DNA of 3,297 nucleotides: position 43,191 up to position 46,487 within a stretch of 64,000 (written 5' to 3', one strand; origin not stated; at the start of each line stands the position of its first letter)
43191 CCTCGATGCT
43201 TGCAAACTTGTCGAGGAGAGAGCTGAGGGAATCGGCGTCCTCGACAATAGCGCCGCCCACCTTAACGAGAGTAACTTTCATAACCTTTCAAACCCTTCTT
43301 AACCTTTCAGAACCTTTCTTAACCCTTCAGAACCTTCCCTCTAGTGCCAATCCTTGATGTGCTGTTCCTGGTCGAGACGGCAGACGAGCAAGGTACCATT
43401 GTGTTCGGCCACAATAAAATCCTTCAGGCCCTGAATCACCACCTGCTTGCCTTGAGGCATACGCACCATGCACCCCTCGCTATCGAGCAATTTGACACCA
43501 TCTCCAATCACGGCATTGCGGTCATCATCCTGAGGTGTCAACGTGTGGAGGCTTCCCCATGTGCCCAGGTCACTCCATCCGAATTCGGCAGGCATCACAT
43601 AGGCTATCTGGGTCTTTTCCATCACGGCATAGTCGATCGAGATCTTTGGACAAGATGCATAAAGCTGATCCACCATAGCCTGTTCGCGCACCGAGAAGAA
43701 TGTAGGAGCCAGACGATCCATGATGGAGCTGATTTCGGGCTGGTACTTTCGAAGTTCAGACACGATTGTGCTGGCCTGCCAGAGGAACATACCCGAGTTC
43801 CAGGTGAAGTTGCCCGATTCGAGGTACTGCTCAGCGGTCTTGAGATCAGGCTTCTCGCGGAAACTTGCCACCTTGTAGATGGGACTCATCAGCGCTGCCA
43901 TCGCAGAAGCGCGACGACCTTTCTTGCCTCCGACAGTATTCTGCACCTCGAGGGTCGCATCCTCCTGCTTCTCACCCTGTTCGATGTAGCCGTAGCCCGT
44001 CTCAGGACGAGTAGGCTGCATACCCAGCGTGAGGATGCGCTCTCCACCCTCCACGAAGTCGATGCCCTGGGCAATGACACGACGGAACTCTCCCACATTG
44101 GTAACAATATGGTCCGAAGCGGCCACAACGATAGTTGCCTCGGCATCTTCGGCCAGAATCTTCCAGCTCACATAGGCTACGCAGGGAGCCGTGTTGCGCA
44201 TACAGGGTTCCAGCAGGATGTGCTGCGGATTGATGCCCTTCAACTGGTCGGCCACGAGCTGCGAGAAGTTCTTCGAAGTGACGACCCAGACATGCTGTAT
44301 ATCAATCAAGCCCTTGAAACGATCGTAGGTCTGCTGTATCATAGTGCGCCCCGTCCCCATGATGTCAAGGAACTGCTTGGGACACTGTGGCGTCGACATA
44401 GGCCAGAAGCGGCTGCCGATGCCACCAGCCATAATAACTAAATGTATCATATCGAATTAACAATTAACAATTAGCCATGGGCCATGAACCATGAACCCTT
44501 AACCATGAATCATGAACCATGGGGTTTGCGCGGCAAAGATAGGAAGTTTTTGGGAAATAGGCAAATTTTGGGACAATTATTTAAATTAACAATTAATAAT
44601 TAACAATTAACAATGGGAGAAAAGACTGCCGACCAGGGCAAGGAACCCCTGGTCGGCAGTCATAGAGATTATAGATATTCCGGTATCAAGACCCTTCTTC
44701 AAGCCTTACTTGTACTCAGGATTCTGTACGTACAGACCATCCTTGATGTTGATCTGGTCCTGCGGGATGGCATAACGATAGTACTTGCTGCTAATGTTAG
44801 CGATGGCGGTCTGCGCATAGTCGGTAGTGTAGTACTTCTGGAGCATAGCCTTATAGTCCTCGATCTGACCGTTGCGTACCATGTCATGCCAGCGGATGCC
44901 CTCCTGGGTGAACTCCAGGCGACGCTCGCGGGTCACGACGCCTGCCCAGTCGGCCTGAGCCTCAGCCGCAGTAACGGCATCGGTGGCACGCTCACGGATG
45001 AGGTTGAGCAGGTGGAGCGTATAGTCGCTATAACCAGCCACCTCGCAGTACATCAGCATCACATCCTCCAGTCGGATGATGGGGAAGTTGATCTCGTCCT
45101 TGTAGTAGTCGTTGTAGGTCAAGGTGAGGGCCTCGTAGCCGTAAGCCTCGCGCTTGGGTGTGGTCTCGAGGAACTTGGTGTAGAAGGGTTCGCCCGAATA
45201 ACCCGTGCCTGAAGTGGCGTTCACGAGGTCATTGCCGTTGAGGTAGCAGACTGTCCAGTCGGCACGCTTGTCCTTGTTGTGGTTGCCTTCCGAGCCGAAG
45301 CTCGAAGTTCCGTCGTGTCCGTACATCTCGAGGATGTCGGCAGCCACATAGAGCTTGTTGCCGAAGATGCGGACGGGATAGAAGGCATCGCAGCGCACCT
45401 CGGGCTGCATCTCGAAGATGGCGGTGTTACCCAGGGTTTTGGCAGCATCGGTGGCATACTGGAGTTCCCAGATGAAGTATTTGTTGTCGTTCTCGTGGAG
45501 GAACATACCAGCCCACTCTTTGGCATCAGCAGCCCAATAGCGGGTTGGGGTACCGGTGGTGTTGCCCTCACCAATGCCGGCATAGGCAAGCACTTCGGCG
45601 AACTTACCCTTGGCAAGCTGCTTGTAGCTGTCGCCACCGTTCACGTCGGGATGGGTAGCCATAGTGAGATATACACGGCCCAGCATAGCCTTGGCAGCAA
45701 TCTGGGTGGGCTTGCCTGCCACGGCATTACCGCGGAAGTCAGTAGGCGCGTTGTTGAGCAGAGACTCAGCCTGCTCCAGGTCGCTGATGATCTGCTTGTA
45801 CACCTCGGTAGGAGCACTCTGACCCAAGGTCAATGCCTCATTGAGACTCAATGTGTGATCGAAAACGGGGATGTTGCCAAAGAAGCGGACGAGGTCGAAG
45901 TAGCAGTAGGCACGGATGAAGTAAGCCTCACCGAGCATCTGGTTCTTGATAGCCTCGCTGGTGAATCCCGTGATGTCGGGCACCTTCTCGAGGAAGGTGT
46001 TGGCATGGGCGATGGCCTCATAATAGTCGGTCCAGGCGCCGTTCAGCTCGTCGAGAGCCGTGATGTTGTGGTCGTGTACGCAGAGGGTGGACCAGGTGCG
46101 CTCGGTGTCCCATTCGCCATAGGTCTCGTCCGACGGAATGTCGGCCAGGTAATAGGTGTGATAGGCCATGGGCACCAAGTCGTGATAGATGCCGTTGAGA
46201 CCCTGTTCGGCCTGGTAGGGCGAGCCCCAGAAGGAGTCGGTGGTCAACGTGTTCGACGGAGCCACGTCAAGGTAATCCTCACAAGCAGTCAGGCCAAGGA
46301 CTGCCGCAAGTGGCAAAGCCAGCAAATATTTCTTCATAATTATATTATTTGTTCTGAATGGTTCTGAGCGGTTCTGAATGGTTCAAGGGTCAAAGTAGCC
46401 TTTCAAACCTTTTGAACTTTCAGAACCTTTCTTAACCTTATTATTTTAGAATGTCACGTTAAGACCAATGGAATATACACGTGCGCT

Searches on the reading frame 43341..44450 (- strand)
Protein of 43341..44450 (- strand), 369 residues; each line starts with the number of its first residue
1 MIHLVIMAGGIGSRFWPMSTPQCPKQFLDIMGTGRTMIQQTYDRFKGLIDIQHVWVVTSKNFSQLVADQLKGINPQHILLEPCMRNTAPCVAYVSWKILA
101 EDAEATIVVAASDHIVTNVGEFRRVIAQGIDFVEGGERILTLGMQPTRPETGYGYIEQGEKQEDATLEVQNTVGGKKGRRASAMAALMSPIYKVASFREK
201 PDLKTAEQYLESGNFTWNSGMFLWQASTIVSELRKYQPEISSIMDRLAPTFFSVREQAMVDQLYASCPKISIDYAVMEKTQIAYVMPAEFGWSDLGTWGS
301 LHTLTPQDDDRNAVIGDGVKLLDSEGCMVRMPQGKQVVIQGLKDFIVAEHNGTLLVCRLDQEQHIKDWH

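Call 64: search_protein_families(library=pfam, proteins=[window:43341-44450:-])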
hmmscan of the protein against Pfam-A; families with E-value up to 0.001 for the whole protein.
window:43341-44450:- (369 aa): 4 families
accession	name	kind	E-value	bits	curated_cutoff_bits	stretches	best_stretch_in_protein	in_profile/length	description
PF00483.29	NTP_transferase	-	1.4e-37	130.1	21.2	1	5-309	3-243/245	Nucleotidyl transferase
PF22640.1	ManC_GMP_beta-helix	-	3.4e-06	27.3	27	1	322-366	6-49/55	MannoseP isomerase/GMP-like beta-helix domain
PF12804.13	NTP_transf_3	-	5.1e-05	23.9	27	1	5-61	2-49/160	MobA-like NTP transferase domain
PF01128.25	IspD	-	0.00089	19.5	27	0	2-66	1-59/221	2-C-methyl-D-erythritol 4-phosphate cytidylyltransferase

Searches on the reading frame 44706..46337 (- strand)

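Call 11: search_protein_families(library=pfam, proteins=[window:44706-46337:-])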
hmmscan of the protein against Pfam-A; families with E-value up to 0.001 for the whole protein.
window:44706-46337:- (543 aa): 2 families
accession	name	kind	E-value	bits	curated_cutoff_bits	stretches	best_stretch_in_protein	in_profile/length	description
PF14322.12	SusD-like_3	-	2e-31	110.2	27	1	21-224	1-191/191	Starch-binding associating with outer membrane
PF07980.17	SusD_RagB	-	2.6e-17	63.9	23.1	1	288-542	3-297/297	SusD family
